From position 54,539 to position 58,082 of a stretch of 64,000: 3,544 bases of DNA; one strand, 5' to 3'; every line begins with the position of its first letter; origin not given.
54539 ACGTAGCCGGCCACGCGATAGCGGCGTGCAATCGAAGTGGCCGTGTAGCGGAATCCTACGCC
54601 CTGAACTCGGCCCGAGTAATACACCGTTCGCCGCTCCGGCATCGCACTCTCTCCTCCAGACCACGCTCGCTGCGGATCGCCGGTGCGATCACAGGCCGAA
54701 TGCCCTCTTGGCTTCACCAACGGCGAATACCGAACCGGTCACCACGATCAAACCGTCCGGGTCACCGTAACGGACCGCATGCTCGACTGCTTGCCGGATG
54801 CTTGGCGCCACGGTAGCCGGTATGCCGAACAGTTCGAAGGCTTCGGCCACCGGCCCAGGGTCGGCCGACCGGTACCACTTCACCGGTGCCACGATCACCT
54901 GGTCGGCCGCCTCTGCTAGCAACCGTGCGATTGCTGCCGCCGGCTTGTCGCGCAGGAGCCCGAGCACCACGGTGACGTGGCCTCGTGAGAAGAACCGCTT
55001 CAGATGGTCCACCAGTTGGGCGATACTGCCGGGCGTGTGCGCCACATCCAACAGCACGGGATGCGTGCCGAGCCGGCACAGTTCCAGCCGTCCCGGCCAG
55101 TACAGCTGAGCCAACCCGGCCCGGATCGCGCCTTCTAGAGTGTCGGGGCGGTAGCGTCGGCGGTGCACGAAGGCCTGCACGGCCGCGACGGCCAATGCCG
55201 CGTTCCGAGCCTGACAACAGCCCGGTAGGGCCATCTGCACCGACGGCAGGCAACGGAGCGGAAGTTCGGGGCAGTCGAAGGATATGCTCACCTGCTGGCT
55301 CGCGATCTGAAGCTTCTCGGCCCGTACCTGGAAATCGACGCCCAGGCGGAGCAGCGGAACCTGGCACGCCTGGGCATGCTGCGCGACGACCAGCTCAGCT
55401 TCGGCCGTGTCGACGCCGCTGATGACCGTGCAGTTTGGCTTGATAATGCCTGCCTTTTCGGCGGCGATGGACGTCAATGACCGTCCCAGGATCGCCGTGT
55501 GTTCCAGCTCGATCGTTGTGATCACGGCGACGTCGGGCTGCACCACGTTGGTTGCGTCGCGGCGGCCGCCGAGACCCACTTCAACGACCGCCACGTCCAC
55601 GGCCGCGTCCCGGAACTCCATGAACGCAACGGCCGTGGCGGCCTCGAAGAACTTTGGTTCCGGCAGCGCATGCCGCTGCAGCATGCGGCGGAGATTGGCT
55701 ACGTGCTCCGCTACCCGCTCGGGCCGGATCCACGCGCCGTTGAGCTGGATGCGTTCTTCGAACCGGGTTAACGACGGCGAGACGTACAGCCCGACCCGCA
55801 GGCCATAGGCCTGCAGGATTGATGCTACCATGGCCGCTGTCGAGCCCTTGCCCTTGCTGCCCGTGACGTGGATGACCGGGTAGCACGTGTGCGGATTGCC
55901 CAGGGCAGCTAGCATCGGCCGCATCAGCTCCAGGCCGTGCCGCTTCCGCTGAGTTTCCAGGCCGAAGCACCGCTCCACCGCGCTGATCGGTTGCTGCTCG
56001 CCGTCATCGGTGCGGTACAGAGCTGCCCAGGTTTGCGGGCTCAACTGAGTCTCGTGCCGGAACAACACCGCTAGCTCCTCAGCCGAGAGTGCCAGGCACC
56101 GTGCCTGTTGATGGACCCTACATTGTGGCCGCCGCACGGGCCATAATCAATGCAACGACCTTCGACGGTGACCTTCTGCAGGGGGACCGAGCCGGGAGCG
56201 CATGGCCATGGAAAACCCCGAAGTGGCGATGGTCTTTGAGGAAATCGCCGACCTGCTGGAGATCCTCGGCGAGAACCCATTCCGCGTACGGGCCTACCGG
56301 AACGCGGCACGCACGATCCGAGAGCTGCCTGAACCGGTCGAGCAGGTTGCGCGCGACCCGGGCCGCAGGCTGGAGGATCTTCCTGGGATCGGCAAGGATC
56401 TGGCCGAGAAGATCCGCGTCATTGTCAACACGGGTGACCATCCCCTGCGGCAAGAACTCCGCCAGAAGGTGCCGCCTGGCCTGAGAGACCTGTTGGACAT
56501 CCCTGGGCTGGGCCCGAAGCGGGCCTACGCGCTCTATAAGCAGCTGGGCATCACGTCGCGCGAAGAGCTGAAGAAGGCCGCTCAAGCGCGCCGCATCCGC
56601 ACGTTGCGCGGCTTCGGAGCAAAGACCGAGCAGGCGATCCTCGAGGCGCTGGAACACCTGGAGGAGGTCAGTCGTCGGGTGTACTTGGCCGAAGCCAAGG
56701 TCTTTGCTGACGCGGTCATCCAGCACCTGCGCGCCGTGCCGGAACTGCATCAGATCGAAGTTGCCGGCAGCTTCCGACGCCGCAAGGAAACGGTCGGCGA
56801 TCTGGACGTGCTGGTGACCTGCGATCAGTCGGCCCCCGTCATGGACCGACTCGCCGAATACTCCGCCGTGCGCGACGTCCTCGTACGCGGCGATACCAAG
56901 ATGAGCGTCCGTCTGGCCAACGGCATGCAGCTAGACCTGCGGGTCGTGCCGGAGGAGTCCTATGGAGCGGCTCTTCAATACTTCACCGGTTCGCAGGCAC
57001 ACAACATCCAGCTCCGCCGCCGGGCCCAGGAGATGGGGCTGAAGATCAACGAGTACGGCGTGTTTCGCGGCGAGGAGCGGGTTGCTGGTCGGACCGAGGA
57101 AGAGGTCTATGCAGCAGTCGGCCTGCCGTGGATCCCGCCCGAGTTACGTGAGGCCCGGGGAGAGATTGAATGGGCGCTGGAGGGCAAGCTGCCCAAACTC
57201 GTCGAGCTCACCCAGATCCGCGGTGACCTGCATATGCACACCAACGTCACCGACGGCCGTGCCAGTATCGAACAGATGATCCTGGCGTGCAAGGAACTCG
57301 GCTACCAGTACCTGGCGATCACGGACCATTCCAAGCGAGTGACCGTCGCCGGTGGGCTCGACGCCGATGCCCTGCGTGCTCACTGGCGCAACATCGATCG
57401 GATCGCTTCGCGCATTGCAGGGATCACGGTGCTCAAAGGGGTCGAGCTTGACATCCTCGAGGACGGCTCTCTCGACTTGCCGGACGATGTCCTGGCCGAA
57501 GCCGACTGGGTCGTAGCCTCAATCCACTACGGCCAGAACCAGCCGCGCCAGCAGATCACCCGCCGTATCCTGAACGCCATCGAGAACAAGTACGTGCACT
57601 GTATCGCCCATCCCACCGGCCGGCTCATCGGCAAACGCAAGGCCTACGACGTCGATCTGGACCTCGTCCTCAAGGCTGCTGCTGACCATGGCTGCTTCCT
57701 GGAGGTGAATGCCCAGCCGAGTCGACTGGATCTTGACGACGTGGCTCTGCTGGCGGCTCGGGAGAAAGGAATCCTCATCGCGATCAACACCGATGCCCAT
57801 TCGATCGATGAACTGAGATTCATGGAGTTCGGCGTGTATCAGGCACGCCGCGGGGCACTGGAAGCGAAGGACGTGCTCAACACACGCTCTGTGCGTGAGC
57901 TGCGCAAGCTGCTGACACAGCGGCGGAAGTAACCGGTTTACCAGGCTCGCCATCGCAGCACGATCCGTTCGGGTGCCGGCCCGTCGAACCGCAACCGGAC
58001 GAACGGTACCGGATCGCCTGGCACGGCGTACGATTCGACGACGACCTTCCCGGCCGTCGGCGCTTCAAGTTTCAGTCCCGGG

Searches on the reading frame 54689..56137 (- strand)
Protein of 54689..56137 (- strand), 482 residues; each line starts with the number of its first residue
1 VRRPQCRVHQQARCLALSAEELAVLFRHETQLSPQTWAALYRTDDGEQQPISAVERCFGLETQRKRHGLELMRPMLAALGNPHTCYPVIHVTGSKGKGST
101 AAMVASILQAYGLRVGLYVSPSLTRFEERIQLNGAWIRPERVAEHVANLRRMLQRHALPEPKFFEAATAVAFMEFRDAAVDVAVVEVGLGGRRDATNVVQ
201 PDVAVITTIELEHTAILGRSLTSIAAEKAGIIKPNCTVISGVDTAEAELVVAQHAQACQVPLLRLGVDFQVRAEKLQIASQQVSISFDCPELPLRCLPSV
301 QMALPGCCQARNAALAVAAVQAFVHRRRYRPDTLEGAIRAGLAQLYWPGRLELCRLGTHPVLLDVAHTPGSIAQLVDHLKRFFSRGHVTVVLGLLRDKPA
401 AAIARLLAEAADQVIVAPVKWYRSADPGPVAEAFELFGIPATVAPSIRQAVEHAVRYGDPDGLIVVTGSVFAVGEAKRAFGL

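Call 17: search_protein_families(library=pfam, proteins=[window:54689-56137:-], max_evalue=0.00001)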
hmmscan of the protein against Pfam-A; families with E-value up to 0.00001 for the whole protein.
window:54689-56137:- (482 aa): 2 families
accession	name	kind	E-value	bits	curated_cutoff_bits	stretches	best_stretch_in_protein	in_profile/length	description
PF02875.26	Mur_ligase_C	-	6.1e-17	63.1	28.4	1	349-469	1-126/127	Mur ligase, glutamate ligase domain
PF08245.18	Mur_ligase_M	-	1.5e-13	51.6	24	1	91-320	1-200/200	Mur ligase middle domain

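Call 19: search_protein_families(library=ncbifam, proteins=[window:54689-56137:-], max_evalue=0.00001)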
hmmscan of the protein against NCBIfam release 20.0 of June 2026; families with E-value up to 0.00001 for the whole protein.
window:54689-56137:- (482 aa): 16 families
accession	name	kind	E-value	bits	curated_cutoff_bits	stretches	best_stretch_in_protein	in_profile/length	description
TIGR01499.1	folC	subfamily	1.8e-105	353.6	162.65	1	69-478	1-398/400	bifunctional protein FolC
NF047860.1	Tet-DihydfolSynFolCMyb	equivalog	6.8e-78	262.7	700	1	70-481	47-464/468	bifunctional tetrahydrofolate synthase/dihydrofolate synthase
NF008101.0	PRK10846.1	equivalog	2.7e-61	207.6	360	1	68-475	31-409/422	bifunctional tetrahydrofolate synthase/dihydrofolate synthase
TIGR01085.1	murE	subfamily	5.7e-15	55.2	257.3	1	172-468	148-445/472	UDP-N-acetylmuramyl-tripeptide synthetase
NF001124.0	PRK00139.1-2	equivalog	5.9e-15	55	476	1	243-468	244-466/500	UDP-N-acetylmuramoyl-L-alanyl-D-glutamate--2,6-diaminopimelate ligase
NF008896.0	PRK11929.1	equivalog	1.6e-14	52.8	1023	1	239-468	242-472/965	bifunctional UDP-N-acetylmuramoyl-L-alanyl-D-glutamate--2,6-diaminopimelate ligase MurE/UDP-N-acetylmuramoyl-tripeptide--D-alanyl-D-alanine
TIGR02068.2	cya_phycin_syn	equivalog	5.9e-14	51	850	1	174-466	537-846/862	cyanophycin synthetase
TIGR01143.1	murF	subfamily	2.5e-12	46.5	288.6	1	180-323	126-268/418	UDP-N-acetylmuramoyl-tripeptide--D-alanyl-D-alanine ligase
NF001126.0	PRK00139.1-4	equivalog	8.8e-12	44.3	373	1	79-416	97-401/486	UDP-N-acetylmuramoyl-L-alanyl-D-glutamate--2,6-diaminopimelate ligase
TIGR01082.1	murC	equivalog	6.7e-11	41.9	335.1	0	199-391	166-351/449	UDP-N-acetylmuramate--L-alanine ligase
NF010623.0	PRK14016.1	subfamily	1.4e-10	40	877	0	327-435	700-811/871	cyanophycin synthetase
NF001130.0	PRK00139.2-4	equivalog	1.7e-08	33.7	715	1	294-417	311-430/516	UDP-N-acetylmuramoyl-L-alanyl-D-glutamate--2,6-diaminopimelate ligase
NF033197.0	F430_CfbE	equivalog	2e-07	30.3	250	1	86-223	99-205/430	coenzyme F430 synthase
NF053646.1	pMurD1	equivalog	1.7e-06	27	610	0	75-115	98-138/465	pseudomurein biosynthesis peptide ligase pMurD1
NF010628.0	PRK14022.1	equivalog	3.2e-06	26.1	536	0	337-420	318-405/483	UDP-N-acetylmuramoyl-L-alanyl-D-glutamate--L-lysine ligase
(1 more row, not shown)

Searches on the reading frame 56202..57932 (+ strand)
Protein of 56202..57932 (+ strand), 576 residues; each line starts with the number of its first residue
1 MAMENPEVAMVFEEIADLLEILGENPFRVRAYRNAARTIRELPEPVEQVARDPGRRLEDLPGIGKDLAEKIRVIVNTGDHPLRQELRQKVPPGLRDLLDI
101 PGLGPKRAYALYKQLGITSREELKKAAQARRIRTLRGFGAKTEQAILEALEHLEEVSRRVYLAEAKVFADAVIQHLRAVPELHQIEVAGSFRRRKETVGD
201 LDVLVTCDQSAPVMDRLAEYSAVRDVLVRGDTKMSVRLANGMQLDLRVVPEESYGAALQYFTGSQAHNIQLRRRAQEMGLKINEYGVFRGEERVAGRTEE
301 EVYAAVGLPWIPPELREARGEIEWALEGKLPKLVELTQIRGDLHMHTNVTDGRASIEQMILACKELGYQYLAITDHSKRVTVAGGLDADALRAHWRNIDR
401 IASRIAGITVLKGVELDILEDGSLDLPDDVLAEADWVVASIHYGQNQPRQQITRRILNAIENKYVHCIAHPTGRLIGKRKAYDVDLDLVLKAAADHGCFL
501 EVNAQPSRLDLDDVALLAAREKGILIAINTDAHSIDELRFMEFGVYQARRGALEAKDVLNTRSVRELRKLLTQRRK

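Call 17: search_protein_families(library=pfam, proteins=[window:56202-57932:+], max_evalue=0.00001)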
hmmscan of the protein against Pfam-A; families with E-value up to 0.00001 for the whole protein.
window:56202-57932:+ (576 aa): 6 families
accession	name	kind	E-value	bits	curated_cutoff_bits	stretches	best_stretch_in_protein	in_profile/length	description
PF14716.13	HHH_8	-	3e-26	92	30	1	3-79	1-72/73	Helix-hairpin-helix domain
PF14791.11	DNA_pol_B_thumb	-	1.2e-25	89.6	25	1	257-317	1-63/63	DNA polymerase beta thumb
PF14520.12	HHH_5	-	1.2e-19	71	27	1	95-151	2-56/57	Helix-hairpin-helix domain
PF02811.25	PHP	-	2.3e-11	44.8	26.4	1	342-504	1-163/164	PHP domain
PF14792.12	DNA_pol_B_palm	-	4.2e-08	33.9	25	1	163-211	5-53/113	DNA polymerase beta palm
PF11798.14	IMS_HHH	-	3e-06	27.6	24.4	0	131-150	12-30/32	IMS family HHH motif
